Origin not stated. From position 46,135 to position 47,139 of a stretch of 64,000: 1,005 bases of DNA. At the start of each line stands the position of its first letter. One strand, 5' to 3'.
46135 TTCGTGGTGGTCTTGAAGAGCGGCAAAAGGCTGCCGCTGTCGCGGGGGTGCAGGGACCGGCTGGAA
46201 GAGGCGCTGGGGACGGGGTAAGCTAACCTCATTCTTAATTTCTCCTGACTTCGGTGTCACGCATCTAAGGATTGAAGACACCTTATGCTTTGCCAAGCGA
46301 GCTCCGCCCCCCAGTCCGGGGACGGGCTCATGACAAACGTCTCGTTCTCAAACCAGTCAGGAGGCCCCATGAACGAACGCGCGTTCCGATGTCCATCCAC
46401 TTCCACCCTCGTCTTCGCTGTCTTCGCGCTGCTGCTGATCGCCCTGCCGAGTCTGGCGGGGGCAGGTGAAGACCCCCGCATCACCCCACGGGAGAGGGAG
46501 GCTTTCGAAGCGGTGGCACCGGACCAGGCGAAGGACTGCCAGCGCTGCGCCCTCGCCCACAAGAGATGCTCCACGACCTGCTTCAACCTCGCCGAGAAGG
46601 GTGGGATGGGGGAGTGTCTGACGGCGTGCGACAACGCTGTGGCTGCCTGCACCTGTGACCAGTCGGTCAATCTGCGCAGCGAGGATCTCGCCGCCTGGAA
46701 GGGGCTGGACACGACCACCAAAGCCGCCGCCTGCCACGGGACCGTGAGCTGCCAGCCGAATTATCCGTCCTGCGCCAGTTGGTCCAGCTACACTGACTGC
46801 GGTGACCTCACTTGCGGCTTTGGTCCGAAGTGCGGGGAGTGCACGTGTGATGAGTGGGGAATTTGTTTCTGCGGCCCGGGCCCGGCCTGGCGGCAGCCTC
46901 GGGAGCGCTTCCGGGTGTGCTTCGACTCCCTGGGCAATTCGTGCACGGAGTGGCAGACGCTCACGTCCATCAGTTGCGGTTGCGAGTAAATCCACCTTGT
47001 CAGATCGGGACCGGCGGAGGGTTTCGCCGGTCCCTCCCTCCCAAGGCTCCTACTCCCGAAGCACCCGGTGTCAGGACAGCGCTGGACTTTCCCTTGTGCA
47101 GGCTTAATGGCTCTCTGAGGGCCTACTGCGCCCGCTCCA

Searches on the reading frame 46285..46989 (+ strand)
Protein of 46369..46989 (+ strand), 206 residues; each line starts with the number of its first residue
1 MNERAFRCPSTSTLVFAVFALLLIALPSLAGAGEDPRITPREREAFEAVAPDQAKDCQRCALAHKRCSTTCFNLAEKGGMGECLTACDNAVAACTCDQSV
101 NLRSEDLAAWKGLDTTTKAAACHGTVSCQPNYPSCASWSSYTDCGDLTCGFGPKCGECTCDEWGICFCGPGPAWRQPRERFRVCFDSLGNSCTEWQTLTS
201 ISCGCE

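Call 4: search_protein_families(library=pfam, proteins=[window:46369-46989:+, window:46285-46989:+], max_evalue=1)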
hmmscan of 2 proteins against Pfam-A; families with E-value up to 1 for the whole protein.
window:46369-46989:+ (206 aa): 0 families

window:46285-46989:+ (234 aa): 0 families

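Call 5: find_homologous_proteins(query=window:46369-46986:+, max_evalue=0.01)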
Query window:46369-46986:+ (206 aa): 87 proteins with E <= 0.01 among 189 candidates.
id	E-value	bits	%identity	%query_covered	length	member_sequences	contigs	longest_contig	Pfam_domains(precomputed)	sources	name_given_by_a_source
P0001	1.8e-130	451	94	100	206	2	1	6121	-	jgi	jgi:hypothetical protein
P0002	6.0e-108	377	83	100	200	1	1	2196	-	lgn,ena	-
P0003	5.4e-107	374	81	100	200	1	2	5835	-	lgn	-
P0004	7.3e-105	367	80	100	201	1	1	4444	-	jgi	jgi:5-methylcytosine-specific restriction endonuclease McrA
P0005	1.2e-104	367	79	100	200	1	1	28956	-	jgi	jgi:hypothetical protein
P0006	3.8e-101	355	78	100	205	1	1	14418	-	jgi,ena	jgi:hypothetical protein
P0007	6.5e-97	341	74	100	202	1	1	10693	-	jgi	jgi:hypothetical protein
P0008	3.5e-94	332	73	100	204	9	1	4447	-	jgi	jgi:hypothetical protein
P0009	7.0e-93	328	73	100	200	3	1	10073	-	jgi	jgi:hypothetical protein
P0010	8.0e-91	321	68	100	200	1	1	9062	-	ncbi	ncbi:MAG TPA: hypothetical protein VF789_21190 [Thermoanaerobaculia bacterium]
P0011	7.5e-89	315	71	100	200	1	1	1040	-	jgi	jgi:hypothetical protein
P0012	1.1e-86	308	69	100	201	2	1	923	-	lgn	-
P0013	4.5e-83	296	69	100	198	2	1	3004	-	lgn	-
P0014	2.0e-82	294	67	100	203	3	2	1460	-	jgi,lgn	-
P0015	2.5e-81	290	66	100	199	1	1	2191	-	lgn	-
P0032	1.1e-69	252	60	99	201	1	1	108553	-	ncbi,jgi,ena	jgi:hypothetical protein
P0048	5.9e-64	234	56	99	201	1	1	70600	-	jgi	jgi:hypothetical protein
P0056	1.4e-56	209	55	100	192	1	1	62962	-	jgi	jgi:hypothetical protein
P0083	9.7e-27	112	56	52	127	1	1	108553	-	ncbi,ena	-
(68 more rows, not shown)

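Call 8: find_encoding_contigs(protein=P0032, flank=10000, max_places=3)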
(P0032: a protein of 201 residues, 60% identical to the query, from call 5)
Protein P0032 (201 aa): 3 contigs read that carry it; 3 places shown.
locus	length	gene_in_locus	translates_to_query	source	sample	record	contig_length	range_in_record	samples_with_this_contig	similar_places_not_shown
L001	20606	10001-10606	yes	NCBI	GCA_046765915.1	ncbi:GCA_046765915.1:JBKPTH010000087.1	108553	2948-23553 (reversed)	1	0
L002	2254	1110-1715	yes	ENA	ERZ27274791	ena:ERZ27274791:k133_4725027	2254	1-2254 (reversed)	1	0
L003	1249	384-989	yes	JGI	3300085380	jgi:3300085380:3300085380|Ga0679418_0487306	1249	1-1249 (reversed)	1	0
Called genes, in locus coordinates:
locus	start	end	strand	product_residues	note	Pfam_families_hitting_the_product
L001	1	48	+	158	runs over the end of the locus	PF12867:DinB_2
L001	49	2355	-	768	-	PF00580:UvrD-helicase, PF13245:AAA_19, PF13604:AAA_30 (faint), PF01443:Viral_helicase1 (faint), PF13361:UvrD_C, PF13538:UvrD_C_2, PF21196:PcrA_UvrD_tudor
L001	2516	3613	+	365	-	PF13191:AAA_16 (faint), PF07724:AAA_2, PF00004:AAA (weak), PF07728:AAA_5 (weak), PF10431:ClpB_D2-small (faint)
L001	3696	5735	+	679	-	-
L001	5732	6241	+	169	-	-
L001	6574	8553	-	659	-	PF02727:Cu_amine_oxidN2 (weak), PF21994:AGAO-like_N2, PF02728:Cu_amine_oxidN3, PF01179:Cu_amine_oxid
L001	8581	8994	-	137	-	PF13473:Cupredoxin_1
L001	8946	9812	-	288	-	PF27100:DcsG_N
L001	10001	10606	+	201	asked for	-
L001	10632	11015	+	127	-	-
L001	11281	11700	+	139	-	PF03795:YCII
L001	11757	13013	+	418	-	PF04542:Sigma70_r2, PF08281:Sigma70_r4_2, PF20239:DUF6596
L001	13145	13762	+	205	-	PF06803:DUF1232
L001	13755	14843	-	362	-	PF12917:YfbR-like, PF13023:HD_3, PF01966:HD, PF20106:DUF6496 (weak)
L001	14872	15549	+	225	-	PF27149:YdjY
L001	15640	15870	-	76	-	-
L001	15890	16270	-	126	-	PF13560:HTH_31, PF13744:HTH_37 (weak), PF13443:HTH_26 (weak), PF01381:HTH_3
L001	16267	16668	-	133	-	PF05973:Gp49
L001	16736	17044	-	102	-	PF03626:COX4_pro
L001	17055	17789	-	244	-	PF00510:COX3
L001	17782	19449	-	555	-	PF00115:COX1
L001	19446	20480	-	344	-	PF13473:Cupredoxin_1, PF00116:COX2, PF13442:Cytochrome_CBB3 (weak), PF00034:Cytochrom_C (weak)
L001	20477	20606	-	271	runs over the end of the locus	PF02630:SCO1-SenC (weak)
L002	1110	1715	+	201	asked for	-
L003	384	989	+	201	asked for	-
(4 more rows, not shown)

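Call 9: find_encoding_contigs(protein=P0005, flank=8000, max_places=2)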
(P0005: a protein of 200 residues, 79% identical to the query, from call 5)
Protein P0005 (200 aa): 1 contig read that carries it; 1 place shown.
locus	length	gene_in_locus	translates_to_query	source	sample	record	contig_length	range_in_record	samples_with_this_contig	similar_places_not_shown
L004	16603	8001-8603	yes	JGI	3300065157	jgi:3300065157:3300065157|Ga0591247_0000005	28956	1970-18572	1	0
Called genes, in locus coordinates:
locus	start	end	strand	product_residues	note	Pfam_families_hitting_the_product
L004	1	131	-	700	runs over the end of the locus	?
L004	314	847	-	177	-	-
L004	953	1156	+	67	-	PF07311:Dodecin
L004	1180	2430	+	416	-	PF03448:MgtE_N, PF00571:CBS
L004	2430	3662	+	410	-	PF01566:Nramp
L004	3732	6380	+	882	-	PF00082:Peptidase_S8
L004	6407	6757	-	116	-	-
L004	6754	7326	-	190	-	PF04961:FTCD_C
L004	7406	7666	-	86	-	-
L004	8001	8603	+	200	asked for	-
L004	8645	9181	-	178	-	PF12867:DinB_2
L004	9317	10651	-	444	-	PF17874:TPR_MalT (faint)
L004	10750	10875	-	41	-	-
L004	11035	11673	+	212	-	PF13302:Acetyltransf_3, PF00583:Acetyltransf_1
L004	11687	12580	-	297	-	PF02735:Ku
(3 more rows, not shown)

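Call 10: find_encoding_contigs(protein=P0048, flank=8000, max_places=2)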
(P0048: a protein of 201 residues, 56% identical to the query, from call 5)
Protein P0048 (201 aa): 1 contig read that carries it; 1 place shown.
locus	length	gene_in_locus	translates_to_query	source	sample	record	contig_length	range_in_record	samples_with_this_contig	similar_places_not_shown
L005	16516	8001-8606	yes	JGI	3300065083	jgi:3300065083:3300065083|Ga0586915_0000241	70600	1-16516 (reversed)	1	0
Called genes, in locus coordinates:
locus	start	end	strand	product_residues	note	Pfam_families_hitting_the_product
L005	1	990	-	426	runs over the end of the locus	PF13204:Apiosidase (faint)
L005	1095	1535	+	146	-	-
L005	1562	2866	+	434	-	PF00534:Glycos_transf_1, PF13692:Glyco_trans_1_4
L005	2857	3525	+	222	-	-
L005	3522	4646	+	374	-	PF04055:Radical_SAM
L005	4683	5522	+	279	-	PF19420:DDAH_eukar, PF02274:ADI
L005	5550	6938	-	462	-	PF00884:Sulfatase, PF01663:Phosphodiest, PF16347:SGSH_C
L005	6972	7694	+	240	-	PF13489:Methyltransf_23 (weak), PF08241:Methyltransf_11, PF08242:Methyltransf_12 (weak), PF13649:Methyltransf_25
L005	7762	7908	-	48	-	-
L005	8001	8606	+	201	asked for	-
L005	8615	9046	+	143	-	-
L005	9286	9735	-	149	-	PF04023:FeoA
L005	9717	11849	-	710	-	PF01926:MMR_HSR1, PF02421:FeoB_N, PF07670:Gate, PF07664:FeoB_C, PF07670:Gate (weak)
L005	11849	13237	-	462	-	PF04055:Radical_SAM, PF06969:HemN_C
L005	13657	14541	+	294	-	PF13449:Phytase-like (faint), PF08450:SGL (faint), PF01436:NHL (faint)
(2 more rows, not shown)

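Call 11: find_encoding_contigs(protein=P0056, flank=8000, max_places=2)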
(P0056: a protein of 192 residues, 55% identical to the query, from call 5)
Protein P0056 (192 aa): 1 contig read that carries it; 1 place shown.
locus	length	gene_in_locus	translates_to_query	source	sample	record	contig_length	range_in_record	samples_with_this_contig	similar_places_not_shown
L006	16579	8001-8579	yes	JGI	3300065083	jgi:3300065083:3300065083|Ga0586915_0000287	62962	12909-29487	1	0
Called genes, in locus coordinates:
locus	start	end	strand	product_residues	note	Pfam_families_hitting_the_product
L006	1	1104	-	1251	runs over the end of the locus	PF13374:TPR_10 (faint), PF07719:TPR_2 (faint), PF13181:TPR_8 (faint), PF00515:TPR_1 (faint), PF13424:TPR_12 (weak), PF26725:TPR_INTS8_3 (faint), PF13424:TPR_12, PF12770:CHAT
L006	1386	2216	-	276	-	-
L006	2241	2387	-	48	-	-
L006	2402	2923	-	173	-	-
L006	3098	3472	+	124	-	PF01381:HTH_3, PF12844:HTH_19 (faint)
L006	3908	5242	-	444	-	-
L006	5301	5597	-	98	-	-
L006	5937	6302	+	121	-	PF13560:HTH_31, PF01381:HTH_3, PF13443:HTH_26 (weak)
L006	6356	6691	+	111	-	PF01329:Pterin_4a (weak)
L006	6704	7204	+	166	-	-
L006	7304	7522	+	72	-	-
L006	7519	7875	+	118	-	-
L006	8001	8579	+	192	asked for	-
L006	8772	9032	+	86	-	-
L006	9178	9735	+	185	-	PF02604:PhdYeFM_antitox (faint)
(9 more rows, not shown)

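Call 17: find_encoding_contigs(protein=P0001, flank=8000, max_places=3)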
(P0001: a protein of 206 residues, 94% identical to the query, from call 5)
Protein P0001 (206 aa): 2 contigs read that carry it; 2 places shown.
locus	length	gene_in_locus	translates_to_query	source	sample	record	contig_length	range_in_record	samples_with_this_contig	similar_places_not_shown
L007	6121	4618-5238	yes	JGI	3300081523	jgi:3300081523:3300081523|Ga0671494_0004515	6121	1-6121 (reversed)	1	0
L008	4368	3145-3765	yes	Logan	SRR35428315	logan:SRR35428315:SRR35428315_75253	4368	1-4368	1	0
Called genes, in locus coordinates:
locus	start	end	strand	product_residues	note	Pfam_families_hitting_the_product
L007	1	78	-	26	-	?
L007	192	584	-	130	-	PF01242:PTPS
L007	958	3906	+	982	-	PF13620:CarboxypepD_reg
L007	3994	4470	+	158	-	PF04397:LytTR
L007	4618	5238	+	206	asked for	-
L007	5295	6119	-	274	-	?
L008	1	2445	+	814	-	?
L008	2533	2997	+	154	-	PF04397:LytTR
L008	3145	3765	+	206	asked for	-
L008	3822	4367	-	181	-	?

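Call 18: find_encoding_contigs(protein=P0006, flank=8000, max_places=3)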
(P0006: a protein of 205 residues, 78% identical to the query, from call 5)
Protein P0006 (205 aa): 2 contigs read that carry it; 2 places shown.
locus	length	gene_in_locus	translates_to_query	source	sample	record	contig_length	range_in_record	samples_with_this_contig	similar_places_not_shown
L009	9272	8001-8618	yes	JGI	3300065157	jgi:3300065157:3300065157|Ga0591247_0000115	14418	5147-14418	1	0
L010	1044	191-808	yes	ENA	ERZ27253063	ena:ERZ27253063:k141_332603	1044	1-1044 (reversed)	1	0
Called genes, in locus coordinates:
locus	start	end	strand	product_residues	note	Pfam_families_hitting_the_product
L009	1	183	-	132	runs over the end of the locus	-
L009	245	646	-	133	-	PF18911:PKD_4 (weak)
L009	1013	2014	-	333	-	PF00578:AhpC-TSA, PF08534:Redoxin, PF17991:Thioredoxin_10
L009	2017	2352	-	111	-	PF01934:HepT-like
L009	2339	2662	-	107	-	PF01909:NTP_transf_2, PF18765:Polbeta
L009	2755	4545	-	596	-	PF27052:Lysyl_endopep_N, PF13365:Trypsin_2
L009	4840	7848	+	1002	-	PF01436:NHL (faint), PF08450:SGL (faint), PF10282:Lactonase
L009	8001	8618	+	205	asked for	-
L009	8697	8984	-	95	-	PF14542:Acetyltransf_CG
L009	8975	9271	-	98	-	?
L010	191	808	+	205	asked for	-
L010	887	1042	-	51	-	?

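Call 22: predict_structure(alignment_id=A2)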
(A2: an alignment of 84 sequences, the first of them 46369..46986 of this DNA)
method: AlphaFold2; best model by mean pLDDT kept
length: 206 residues; sequences in the alignment: 84
mean_pLDDT: 81.4   pTM: 0.48
mean pLDDT of the five models: 81.4, 79.2, 78.6, 77.5, 72.8
residues with pLDDT >= 90: 105; 70-90: 45; 50-70: 43; < 50: 13
segments of 3 or more residues with pLDDT < 50: 1-3, 29-34, 112-114
pLDDT, mean of each block of 10 residues (from residue 1): 50 64 55 67 93 90 89 80 86 78 53 57 94 93 95 97 97 97 93 96 93
secondary structure, 60 per line:
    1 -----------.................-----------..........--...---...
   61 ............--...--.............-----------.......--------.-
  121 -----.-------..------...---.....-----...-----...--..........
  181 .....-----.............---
elements in order: H12-28 H40-49 H58-72 H80-92 H104-110 E142-144 E148-152 E158-160 E166-168 E171-185 E191-203

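Call 23: find_related_loci(query=A2, collection=genome_contigs, flank=6000)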
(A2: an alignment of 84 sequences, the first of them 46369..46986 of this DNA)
Query A2 (206 aa) in genome_contigs; peptide patterns used: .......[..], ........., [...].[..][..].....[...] (x = any residue, [..] = any of these).
87 stretches matched a pattern; 14 encode a relative of the query (tblastn E <= 1e-3); 14 distinct loci.
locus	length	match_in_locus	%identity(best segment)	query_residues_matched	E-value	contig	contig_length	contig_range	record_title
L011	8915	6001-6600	68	1-205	3e-87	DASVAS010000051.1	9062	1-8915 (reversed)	MAG TPA_asm: Thermoanaerobaculia bacterium isolate SMAG_U1959 k141_1219075, whole genome shotgun sequence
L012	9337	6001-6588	62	1-203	6e-70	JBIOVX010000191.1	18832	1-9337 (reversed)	MAG: Thermoanaerobaculia bacterium isolate MAG097 k127_3664558, whole genome shotgun sequence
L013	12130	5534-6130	61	1-205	6e-69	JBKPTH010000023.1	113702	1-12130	MAG: Acidobacteriota bacterium isolate GS_EKS_MAG_00001 GS_EKS_000002401311, whole genome shotgun sequence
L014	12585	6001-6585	63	1-203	4e-69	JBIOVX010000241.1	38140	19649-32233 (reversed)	MAG: Thermoanaerobaculia bacterium isolate MAG097 k127_4358225, whole genome shotgun sequence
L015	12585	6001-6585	60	1-203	7e-68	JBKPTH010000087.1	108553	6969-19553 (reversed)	MAG: Acidobacteriota bacterium isolate GS_EKS_MAG_00001 GS_EKS_000001682256, whole genome shotgun sequence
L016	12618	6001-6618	51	1-205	2e-62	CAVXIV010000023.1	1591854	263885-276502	MAG: uncultured Acidobacteriota bacterium isolate MFD03066.bin.2.238 genome assembly, contig: contig_8717, whole genome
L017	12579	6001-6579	55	1-203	2e-61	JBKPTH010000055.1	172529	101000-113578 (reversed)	MAG: Acidobacteriota bacterium isolate GS_EKS_MAG_00001 GS_EKS_000002725895, whole genome shotgun sequence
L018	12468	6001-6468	62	46-205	2e-59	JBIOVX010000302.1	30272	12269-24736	MAG: Thermoanaerobaculia bacterium isolate MAG097 k127_954527, whole genome shotgun sequence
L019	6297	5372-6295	60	43-205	2e-53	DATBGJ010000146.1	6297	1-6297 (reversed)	MAG TPA_asm: Thermoanaerobaculia bacterium isolate SMAG_U3834 k141_1387215, whole genome shotgun sequence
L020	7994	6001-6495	46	45-205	8e-36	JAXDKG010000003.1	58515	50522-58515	MAG: Acidobacteriota bacterium isolate BP_59 scaffold_3533749, whole genome shotgun sequence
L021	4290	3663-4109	42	53-205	2e-30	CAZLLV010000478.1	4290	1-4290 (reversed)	MAG TPA_asm: uncultured Thermoanaerobaculia bacterium isolate binchicken_co31_382 genome assembly, contig: k141_1524283,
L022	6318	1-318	47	96-205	2e-20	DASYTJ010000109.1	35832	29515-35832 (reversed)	MAG TPA_asm: Thermoanaerobaculia bacterium isolate SMAG_U4564 k141_255294, whole genome shotgun sequence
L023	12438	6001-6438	42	65-205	5e-23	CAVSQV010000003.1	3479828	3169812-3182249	MAG: uncultured Acidobacteriota bacterium isolate MFD05747.bin.2.183 genome assembly, contig: contig_1717, whole genome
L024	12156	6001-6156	63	1-205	2e-8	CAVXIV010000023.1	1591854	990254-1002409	MAG: uncultured Acidobacteriota bacterium isolate MFD03066.bin.2.238 genome assembly, contig: contig_8717, whole genome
